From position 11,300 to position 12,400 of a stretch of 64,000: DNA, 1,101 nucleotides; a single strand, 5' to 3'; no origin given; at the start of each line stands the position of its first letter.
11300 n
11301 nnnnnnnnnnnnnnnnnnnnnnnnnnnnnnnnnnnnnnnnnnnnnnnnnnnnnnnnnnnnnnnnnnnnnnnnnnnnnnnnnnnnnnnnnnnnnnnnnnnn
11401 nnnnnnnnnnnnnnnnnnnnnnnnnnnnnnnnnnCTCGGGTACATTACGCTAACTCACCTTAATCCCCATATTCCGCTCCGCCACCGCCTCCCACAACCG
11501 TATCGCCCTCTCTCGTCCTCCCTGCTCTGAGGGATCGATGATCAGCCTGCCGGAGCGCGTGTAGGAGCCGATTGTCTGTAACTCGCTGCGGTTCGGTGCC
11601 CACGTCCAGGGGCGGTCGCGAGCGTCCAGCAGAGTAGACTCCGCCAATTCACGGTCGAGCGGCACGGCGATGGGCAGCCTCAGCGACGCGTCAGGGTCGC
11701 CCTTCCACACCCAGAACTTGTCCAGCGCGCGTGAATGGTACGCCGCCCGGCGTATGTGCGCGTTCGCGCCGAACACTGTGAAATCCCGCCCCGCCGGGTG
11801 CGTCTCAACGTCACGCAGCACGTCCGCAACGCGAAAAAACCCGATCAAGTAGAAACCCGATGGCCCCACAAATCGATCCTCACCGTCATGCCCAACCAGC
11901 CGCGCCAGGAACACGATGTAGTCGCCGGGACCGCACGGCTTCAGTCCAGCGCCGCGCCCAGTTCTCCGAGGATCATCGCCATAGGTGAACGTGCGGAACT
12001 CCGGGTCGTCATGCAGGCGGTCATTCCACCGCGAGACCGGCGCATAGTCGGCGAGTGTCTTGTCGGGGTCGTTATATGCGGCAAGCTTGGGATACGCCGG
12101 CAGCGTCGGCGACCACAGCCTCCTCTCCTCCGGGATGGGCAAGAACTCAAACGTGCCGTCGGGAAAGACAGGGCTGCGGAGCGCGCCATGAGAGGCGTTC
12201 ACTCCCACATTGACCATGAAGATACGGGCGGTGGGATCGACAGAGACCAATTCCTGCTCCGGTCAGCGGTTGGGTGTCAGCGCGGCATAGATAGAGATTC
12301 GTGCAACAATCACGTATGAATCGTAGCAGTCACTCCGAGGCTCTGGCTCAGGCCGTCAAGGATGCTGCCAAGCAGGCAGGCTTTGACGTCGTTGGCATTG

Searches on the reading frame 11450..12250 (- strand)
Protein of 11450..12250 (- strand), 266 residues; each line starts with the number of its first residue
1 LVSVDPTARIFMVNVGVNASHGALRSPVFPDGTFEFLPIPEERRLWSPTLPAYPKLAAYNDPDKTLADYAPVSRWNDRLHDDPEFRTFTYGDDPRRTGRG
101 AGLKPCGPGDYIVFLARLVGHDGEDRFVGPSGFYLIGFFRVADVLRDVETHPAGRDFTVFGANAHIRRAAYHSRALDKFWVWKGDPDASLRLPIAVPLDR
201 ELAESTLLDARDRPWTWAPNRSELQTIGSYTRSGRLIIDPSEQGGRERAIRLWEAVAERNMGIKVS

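Call 3: search_protein_families(library=pfam, proteins=[window:11450-12250:-], max_evalue=1)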
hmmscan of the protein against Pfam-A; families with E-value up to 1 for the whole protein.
window:11450-12250:- (266 aa): 1 family
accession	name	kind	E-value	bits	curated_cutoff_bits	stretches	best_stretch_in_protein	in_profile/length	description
PF18754.6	Nmad3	-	4.2e-19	69.6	27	1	9-169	1-168/247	Nucleotide modification associated domain 3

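Call 4: search_protein_families(library=padloc, proteins=[window:11450-12250:-], max_evalue=1)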
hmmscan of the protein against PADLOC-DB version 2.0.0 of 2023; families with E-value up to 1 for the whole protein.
window:11450-12250:- (266 aa): 0 families

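Call 5: search_protein_families(library=ncbifam, proteins=[window:11450-12250:-], max_evalue=1)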
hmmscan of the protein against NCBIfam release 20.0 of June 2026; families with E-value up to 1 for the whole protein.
window:11450-12250:- (266 aa): 0 families

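Call 50: find_related_loci(query=window:11453-12250:-, collection=metagenome_contigs, flank=4000)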
Query window:11453-12250:- (266 aa) in metagenome_contigs; peptide patterns used: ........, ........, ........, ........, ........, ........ (x = any residue, [..] = any of these).
222 stretches matched a pattern, but none encodes a relative of the query by tblastn (E <= 1e-3).

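Call 52: find_homologous_proteins(query=window:11453-12250:-, max_evalue=1e-20)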
Query window:11453-12250:- (266 aa): 213 proteins with E <= 1e-20 among 1760 candidates; the best 120 are listed.
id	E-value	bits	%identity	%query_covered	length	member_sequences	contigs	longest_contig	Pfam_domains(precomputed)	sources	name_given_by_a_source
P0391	7.3e-160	549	88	100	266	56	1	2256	PF18754.7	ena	-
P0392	8.1e-155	532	89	96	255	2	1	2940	PF18754.7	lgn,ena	-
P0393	5.5e-152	523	84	100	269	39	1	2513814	PF18754.7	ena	-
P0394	2.5e-148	511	81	99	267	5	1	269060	PF18754.7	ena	-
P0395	3.3e-144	498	84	95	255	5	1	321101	PF18754.7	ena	-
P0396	6.1e-136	470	74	100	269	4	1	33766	PF18754.7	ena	-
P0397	1.4e-134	466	75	100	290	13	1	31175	PF18754.7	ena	-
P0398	2.2e-134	465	76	100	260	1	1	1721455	PF18754.7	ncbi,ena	-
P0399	2.0e-133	462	77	100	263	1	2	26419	PF18754.7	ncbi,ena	-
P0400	6.3e-131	454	93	78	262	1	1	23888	PF18754.7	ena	-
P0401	2.6e-129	449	85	85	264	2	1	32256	PF18754.7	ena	-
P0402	1.7e-120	420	88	78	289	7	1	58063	PF18754.7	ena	-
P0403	5.1e-108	379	63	100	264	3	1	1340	PF18754.7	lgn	-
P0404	1.2e-104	368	62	99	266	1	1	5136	PF18754.7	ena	-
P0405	1.3e-104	368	62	96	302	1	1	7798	PF18754.7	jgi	jgi:hypothetical protein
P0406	1.7e-99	351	64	95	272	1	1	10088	PF18754.7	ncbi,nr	ncbi:MAG: hypothetical protein HY688_01195 [Chloroflexi bacterium]|nr:hypothetical protein [Chlorofl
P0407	4.5e-97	343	59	99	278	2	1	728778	PF18754.7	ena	-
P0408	3.0e-96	340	62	97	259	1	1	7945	PF18754.7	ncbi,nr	ncbi:MAG: hypothetical protein HY685_04975 [Chloroflexi bacterium]|nr:hypothetical protein [Chlorofl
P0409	1.3e-91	325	58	97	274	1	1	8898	PF18754.7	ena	-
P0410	1.5e-91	325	56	97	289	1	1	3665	PF18754.7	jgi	jgi:hypothetical protein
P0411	1.6e-91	325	59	95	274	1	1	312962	PF18754.7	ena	-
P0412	1.8e-91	325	57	97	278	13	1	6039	PF18754.7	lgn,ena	-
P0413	3.9e-88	314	54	99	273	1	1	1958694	PF18754.7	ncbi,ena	-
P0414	1.5e-87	312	56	97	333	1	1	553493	PF18754.7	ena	-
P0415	3.1e-82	294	54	95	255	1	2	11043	PF18754.7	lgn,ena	-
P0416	3.5e-79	284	53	94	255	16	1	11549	PF18754.7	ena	-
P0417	1.2e-68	250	50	95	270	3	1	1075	PF18754.7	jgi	jgi:hypothetical protein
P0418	3.4e-67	245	49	96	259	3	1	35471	PF18754.7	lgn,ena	-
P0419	3.0e-66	242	50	95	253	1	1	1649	PF18754.7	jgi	jgi:hypothetical protein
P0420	7.9e-66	240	43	99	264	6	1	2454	PF18754.7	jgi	jgi:hypothetical protein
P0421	6.0e-65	238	49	94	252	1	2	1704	PF18754.7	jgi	jgi:hypothetical protein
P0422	1.8e-64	236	49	95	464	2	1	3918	PF18754.7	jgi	-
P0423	7.9e-64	234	48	98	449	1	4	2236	PF18754.7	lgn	-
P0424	5.7e-63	231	50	94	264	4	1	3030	PF18754.7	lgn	-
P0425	7.9e-62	227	46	94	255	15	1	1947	PF18754.7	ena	-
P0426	9.9e-62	227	46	97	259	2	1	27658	PF18754.7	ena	-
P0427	1.2e-61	227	49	95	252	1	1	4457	PF18754.7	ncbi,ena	-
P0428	1.8e-61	226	47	96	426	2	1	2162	PF18754.7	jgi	-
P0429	1.4e-60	223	49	86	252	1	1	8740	PF18754.7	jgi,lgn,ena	-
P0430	2.4e-60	222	46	98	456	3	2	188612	PF18754.7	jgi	-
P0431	3.4e-60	222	45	95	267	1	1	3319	PF18754.7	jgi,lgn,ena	-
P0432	4.2e-60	222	45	96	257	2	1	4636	PF18754.7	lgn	-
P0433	2.0e-59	219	45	94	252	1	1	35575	PF18754.7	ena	-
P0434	3.6e-59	219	48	94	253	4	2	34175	PF18754.7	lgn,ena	-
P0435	5.4e-59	218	47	92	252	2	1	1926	PF18754.7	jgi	-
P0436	6.3e-59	218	46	95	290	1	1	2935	PF18754.7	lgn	-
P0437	9.2e-59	217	46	95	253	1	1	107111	PF18754.7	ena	-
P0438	1.1e-58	217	46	94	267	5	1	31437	PF18754.7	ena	-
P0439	1.2e-58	217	46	95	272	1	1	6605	PF18754.7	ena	-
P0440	2.8e-58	216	46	94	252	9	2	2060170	PF18754.7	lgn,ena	-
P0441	4.4e-58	215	47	94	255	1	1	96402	PF18754.7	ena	-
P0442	4.4e-58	215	45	94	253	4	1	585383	PF18754.7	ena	-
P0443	9.8e-58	214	44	94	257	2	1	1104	PF18754.7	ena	-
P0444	1.5e-57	213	47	94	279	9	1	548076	PF18754.7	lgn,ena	-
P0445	2.0e-57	213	43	94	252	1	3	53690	PF18754.7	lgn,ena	-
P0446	1.0e-56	211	45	96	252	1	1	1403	PF18754.7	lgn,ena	-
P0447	1.6e-56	210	45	96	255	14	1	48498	PF18754.7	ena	-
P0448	3.7e-56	209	44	95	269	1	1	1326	PF18754.7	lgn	-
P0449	3.9e-56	209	44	88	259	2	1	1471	PF18754.7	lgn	-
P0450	4.8e-56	208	45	94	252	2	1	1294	PF18754.7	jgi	jgi:hypothetical protein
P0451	5.0e-56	208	47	89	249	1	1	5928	PF18754.7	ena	-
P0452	9.9e-56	207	43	97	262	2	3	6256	PF18754.7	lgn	-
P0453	2.8e-55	206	46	90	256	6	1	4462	PF18754.7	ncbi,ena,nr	ncbi:MAG TPA: hypothetical protein VJM51_00025 [Dehalococcoidia bacterium]|nr:hypothetical protein [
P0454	4.5e-55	205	44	94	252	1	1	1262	PF18754.7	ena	-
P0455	5.7e-55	205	47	89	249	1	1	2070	PF18754.7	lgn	-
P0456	6.4e-55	205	46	96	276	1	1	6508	PF18754.7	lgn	-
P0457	6.8e-55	205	45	96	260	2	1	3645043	PF18754.7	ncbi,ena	-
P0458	7.7e-55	204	46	93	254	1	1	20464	PF18754.7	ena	-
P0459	1.7e-54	203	42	95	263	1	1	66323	PF18754.7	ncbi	ncbi:MAG: hypothetical protein AB1480_03745 [Nitrospirota bacterium]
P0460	4.9e-54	202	43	95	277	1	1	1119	PF18754.7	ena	-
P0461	8.3e-54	201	44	96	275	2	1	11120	PF18754.7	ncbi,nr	ncbi:MAG: hypothetical protein O3C10_06400 [Chloroflexi bacterium]|nr:hypothetical protein [Chlorofl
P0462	1.7e-53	200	44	96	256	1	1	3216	PF18754.7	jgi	jgi:hypothetical protein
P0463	2.1e-53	200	44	89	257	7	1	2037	PF18754.7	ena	-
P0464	2.1e-53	200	45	95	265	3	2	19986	PF18754.7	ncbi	-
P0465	4.0e-53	199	40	97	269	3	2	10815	PF18754.7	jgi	jgi:hypothetical protein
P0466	1.1e-52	197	40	97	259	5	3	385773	PF18754.7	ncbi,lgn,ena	ncbi:MAG: hypothetical protein ACJ0OL_02445 [Dehalococcoidia bacterium]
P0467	1.2e-52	197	43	97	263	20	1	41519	PF18754.7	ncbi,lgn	-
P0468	1.3e-52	197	46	94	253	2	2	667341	PF18754.7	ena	-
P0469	1.3e-52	197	45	88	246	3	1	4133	PF18754.7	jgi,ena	-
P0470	2.2e-52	196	44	96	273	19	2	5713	PF18754.7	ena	-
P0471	2.5e-52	196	43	96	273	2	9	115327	PF18754.7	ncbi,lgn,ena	-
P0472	4.2e-52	195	40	94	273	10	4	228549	PF18754.7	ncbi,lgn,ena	-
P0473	6.3e-52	195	44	95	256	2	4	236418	PF18754.7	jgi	-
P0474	1.3e-51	194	45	88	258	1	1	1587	PF18754.7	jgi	jgi:Nucleotide modification associated domain 3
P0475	1.4e-51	194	45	87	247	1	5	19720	PF18754.7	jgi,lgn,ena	-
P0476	2.7e-51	193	42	95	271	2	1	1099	PF18754.7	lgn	-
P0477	3.1e-51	193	44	93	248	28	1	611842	PF18754.7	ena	-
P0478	5.1e-51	192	46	90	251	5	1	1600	PF18754.7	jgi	-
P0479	8.4e-51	191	43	96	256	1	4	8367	PF18754.7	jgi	jgi:hypothetical protein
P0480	9.4e-51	191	45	95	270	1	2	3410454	PF18754.7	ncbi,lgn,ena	-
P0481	1.9e-50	190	43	95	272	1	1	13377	PF18754.7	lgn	-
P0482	2.0e-50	190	41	97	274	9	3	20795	PF18754.7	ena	-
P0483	2.2e-50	190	38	98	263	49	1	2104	PF18754.7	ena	-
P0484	6.5e-50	188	44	93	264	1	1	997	PF18754.7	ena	-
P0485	9.6e-50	188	43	97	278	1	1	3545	PF18754.7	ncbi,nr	ncbi:MAG: hypothetical protein HY682_01270 [Chloroflexi bacterium]|nr:hypothetical protein [Chlorofl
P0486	1.4e-49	187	44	96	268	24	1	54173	PF18754.7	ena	-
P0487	1.6e-49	187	44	95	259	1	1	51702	PF18754.7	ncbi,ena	-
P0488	1.9e-49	187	41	97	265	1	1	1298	PF18754.7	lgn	-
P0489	2.1e-49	187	42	87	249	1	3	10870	PF18754.7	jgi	jgi:hypothetical protein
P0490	7.6e-49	185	44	94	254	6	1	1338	PF18754.7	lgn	-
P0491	7.9e-49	185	43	96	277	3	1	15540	PF18754.7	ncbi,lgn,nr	ncbi:MAG: hypothetical protein QF554_11320 [Dehalococcoidia bacterium]|nr:hypothetical protein [Deha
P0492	3.3e-48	183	40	95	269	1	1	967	PF18754.7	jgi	jgi:hypothetical protein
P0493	3.6e-48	182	45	93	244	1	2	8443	PF18754.7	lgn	-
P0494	6.0e-48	182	46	88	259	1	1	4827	PF18754.7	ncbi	ncbi:MAG: Nmad3 family putative nucleotide modification protein [Chloroflexota bacterium]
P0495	3.4e-46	176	43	95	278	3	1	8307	PF18754.7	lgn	-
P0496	5.8e-46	175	42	95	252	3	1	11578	PF18754.7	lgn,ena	-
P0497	1.2e-45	174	39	97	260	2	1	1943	PF18754.7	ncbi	-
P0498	1.6e-45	174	44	91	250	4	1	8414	PF18754.7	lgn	-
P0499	1.1e-44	171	44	94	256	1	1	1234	PF18754.7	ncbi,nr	ncbi:MAG: hypothetical protein KGJ86_21875 [Chloroflexota bacterium]|nr:hypothetical protein [Chloro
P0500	1.2e-44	171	44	87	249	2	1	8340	PF18754.7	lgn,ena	-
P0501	6.8e-44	168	45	93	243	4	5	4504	PF18754.7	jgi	jgi:hypothetical protein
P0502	8.9e-43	165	45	95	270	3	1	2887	PF18754.7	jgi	-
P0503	1.0e-42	165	42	93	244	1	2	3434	PF18754.7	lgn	-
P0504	1.2e-42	164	45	89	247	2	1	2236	PF18754.7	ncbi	ncbi:MAG: hypothetical protein ACRDGF_04620, partial [Chloroflexota bacterium]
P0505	1.3e-42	164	44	95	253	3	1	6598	PF18754.7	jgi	jgi:putative DNA base modification enzyme with NMAD domain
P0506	2.5e-42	163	42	90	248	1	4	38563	PF18754.7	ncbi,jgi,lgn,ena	-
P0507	5.1e-42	162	39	95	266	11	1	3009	PF18754.7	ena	-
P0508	7.5e-42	162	42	93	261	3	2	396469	PF18754.7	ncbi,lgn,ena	-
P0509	8.9e-42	162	43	78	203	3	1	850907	PF18754.7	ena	-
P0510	1.9e-41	160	41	92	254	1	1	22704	PF18754.7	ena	-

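Call 53: find_encoding_contigs(protein=P0393, flank=5000, max_places=1)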
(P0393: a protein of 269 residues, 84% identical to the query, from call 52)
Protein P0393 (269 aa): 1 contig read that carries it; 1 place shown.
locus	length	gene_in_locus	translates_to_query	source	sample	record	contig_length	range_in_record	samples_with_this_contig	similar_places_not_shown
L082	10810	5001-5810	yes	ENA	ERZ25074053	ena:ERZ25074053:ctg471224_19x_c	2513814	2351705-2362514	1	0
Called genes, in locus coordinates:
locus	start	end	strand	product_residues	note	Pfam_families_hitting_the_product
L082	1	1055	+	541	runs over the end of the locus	PF11376:DUF3179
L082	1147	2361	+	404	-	-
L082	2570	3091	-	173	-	PF01661:Macro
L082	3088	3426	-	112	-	PF14384:BrnA_antitoxin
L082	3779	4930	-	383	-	PF08331:QueG_DUF1730, PF13187:Fer4_9 (faint), PF14697:Fer4_21 (faint), PF13484:Fer4_16, PF03130:HEAT_PBS (faint), PF00514:Arm (faint), PF13646:HEAT_2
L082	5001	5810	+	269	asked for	PF18754:Nmad3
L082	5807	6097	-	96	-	PF21716:dnstrm_HI1420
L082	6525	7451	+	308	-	PF00288:GHMP_kinases_N, PF08544:GHMP_kinases_C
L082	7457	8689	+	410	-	PF00696:AA_kinase, PF01842:ACT, PF22468:ACT_9, PF13840:ACT_7, PF22468:ACT_9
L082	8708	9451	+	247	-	PF13641:Glyco_tranf_2_3, PF00535:Glycos_transf_2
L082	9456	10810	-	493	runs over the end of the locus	PF02661:Fic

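Call 54: find_encoding_contigs(protein=P0394, flank=5000, max_places=1)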
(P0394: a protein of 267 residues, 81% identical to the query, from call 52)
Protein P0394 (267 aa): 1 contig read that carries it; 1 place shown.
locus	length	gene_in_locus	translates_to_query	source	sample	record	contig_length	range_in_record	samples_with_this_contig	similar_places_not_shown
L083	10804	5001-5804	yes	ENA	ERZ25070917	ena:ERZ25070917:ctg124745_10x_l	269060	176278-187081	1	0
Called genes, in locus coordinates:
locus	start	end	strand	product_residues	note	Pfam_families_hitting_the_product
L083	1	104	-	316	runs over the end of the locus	PF08240:ADH_N, PF00107:ADH_zinc_N, PF13602:ADH_zinc_N_2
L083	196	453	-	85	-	-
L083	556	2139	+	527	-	PF11376:DUF3179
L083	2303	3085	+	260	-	-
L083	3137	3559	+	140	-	PF01850:PIN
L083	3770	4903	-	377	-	PF08331:QueG_DUF1730, PF14697:Fer4_21 (faint), PF13484:Fer4_16, PF13646:HEAT_2, PF03130:HEAT_PBS (weak)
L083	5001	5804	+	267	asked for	PF18754:Nmad3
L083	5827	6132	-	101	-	PF21716:dnstrm_HI1420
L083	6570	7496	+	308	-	PF00288:GHMP_kinases_N, PF08544:GHMP_kinases_C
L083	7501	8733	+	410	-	PF00696:AA_kinase, PF01842:ACT, PF22468:ACT_9 (weak), PF13840:ACT_7, PF22468:ACT_9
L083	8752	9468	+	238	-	PF13641:Glyco_tranf_2_3, PF00535:Glycos_transf_2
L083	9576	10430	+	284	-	PF00515:TPR_1 (faint), PF07719:TPR_2 (faint), PF13181:TPR_8 (faint), PF13428:TPR_14 (faint), PF13431:TPR_17 (faint), PF13414:TPR_11 (faint), PF14559:TPR_19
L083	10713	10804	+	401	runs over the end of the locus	PF02646:RmuC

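Call 55: find_encoding_contigs(protein=P0395, flank=5000, max_places=1)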
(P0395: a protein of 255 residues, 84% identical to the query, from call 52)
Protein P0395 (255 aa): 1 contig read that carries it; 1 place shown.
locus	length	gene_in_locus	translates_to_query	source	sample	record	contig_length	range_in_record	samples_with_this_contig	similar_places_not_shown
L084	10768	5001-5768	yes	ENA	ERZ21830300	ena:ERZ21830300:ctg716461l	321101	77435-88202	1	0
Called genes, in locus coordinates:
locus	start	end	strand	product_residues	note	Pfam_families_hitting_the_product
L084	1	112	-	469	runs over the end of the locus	PF17767:NAPRTase_N, PF04095:NAPRTase (weak), PF17956:NAPRTase_C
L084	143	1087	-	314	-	PF08240:ADH_N, PF00107:ADH_zinc_N, PF13602:ADH_zinc_N_2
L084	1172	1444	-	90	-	-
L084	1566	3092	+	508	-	PF11376:DUF3179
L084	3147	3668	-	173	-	PF01661:Macro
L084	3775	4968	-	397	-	PF08331:QueG_DUF1730, PF13187:Fer4_9 (faint), PF14697:Fer4_21 (faint), PF13484:Fer4_16, PF03130:HEAT_PBS (faint), PF13646:HEAT_2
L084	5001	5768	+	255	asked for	PF18754:Nmad3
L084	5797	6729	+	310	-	PF00288:GHMP_kinases_N, PF08544:GHMP_kinases_C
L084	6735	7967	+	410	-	PF00696:AA_kinase, PF01842:ACT, PF22468:ACT_9 (weak), PF13840:ACT_7, PF22468:ACT_9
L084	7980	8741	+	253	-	PF13641:Glyco_tranf_2_3, PF00535:Glycos_transf_2, PF10111:Glyco_tranf_2_2 (weak)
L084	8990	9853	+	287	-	PF14559:TPR_19 (faint)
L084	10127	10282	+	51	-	-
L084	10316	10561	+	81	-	PF21748:UPF0150 (weak)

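Call 56: find_encoding_contigs(protein=P0398, flank=5000, max_places=1)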
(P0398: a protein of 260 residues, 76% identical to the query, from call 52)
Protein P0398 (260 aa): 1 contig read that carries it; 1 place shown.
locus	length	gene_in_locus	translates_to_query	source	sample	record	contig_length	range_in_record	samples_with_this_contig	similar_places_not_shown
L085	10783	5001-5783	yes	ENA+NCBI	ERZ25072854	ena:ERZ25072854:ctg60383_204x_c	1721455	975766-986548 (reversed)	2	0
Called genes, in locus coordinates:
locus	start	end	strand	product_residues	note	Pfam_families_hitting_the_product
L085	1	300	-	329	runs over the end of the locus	PF17032:Zn_ribbon_15 (faint), PF12773:DZR, PF13240:Zn_Ribbon_1 (faint), PF13248:Zn_ribbon_3 (faint), PF12773:DZR, PF06271:RDD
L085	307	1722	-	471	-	PF17767:NAPRTase_N, PF04095:NAPRTase (weak), PF17956:NAPRTase_C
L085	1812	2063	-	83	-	-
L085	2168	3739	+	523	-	PF11376:DUF3179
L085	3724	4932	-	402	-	PF08331:QueG_DUF1730, PF13484:Fer4_16, PF03130:HEAT_PBS (faint), PF13646:HEAT_2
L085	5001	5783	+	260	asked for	PF18754:Nmad3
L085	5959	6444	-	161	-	-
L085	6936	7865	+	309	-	PF00288:GHMP_kinases_N, PF08544:GHMP_kinases_C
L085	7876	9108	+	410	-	PF00696:AA_kinase, PF01842:ACT, PF22468:ACT_9 (weak), PF13840:ACT_7, PF22468:ACT_9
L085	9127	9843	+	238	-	PF13641:Glyco_tranf_2_3, PF00535:Glycos_transf_2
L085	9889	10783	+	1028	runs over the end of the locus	PF22240:ISP_coupler, PF02384:N6_Mtase, PF07669:Eco57I, PF18135:Type_ISP_C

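Call 83: find_encoding_contigs(protein=P0413, flank=3500, max_places=1)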
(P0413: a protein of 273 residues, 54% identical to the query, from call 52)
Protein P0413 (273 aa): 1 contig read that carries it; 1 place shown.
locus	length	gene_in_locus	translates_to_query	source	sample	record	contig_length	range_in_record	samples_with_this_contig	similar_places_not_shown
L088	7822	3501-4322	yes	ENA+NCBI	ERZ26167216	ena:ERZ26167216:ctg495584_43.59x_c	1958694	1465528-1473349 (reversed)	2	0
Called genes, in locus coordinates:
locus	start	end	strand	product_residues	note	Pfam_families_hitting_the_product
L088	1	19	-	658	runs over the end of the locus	PF05378:Hydant_A_N, PF01968:Hydantoinase_A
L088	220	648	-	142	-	PF22091:DUF6941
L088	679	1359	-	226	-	-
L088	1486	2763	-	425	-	PF07690:MFS_1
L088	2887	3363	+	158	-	-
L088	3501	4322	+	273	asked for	PF18754:Nmad3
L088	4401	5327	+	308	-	PF00288:GHMP_kinases_N, PF08544:GHMP_kinases_C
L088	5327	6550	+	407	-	PF00696:AA_kinase, PF01842:ACT (weak), PF22468:ACT_9 (weak), PF01842:ACT (weak), PF13840:ACT_7, PF22468:ACT_9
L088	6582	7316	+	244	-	PF00535:Glycos_transf_2, PF13641:Glyco_tranf_2_3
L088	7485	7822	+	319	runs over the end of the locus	PF08240:ADH_N, PF16912:Glu_dehyd_C, PF00107:ADH_zinc_N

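Call 84: find_encoding_contigs(protein=P0457, flank=3500, max_places=1)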
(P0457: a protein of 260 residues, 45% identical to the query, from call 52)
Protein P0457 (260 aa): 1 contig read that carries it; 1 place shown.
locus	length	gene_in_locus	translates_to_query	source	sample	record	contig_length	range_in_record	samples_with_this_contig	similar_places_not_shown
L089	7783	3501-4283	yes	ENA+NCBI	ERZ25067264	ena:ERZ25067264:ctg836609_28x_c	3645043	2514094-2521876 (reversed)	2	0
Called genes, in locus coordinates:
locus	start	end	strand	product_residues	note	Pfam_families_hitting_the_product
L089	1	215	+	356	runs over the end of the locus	PF03462:PCRF, PF00472:RF-1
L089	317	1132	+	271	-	PF17827:PrmC_N, PF05175:MTS, PF06325:PrmA (weak), PF12847:Methyltransf_18 (weak), PF01170:UPF0020 (weak), PF08242:Methyltransf_12, PF13649:Methyltransf_25, PF13847:Methyltransf_31, +1 more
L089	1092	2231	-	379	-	PF00478:IMPDH, PF03060:NMO (weak), PF01070:FMN_dh, PF05690:ThiG (faint)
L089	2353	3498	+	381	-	PF03130:HEAT_PBS (faint), PF08331:QueG_DUF1730, PF13187:Fer4_9 (faint), PF13484:Fer4_16, PF00514:Arm (faint), PF13646:HEAT_2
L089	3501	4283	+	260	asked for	PF18754:Nmad3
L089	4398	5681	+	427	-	PF00089:Trypsin, PF13365:Trypsin_2, PF13180:PDZ_2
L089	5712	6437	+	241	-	PF04264:YceI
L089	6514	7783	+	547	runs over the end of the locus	PF01019:G_glu_transpept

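Call 85: find_encoding_contigs(protein=P0480, flank=3500, max_places=1)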
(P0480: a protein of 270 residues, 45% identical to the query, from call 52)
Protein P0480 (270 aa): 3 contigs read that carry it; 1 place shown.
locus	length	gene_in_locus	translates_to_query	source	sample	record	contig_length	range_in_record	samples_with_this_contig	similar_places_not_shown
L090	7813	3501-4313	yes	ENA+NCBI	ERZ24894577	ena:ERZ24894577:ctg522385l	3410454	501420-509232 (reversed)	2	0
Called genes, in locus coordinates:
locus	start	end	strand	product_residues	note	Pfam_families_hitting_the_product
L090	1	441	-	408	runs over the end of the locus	PF04860:Phage_portal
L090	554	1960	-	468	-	-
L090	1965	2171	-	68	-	-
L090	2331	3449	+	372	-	PF00296:Bac_luciferase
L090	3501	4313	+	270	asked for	PF18754:Nmad3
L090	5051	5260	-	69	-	-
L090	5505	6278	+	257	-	PF01073:3Beta_HSD, PF01370:Epimerase, PF02719:Polysacc_synt_2 (faint), PF13460:NAD_binding_10, PF16363:GDP_Man_Dehyd (faint)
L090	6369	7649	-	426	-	PF00202:Aminotran_3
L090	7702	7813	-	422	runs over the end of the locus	PF05201:GlutR_N, PF01488:Shikimate_DH, PF00745:GlutR_dimer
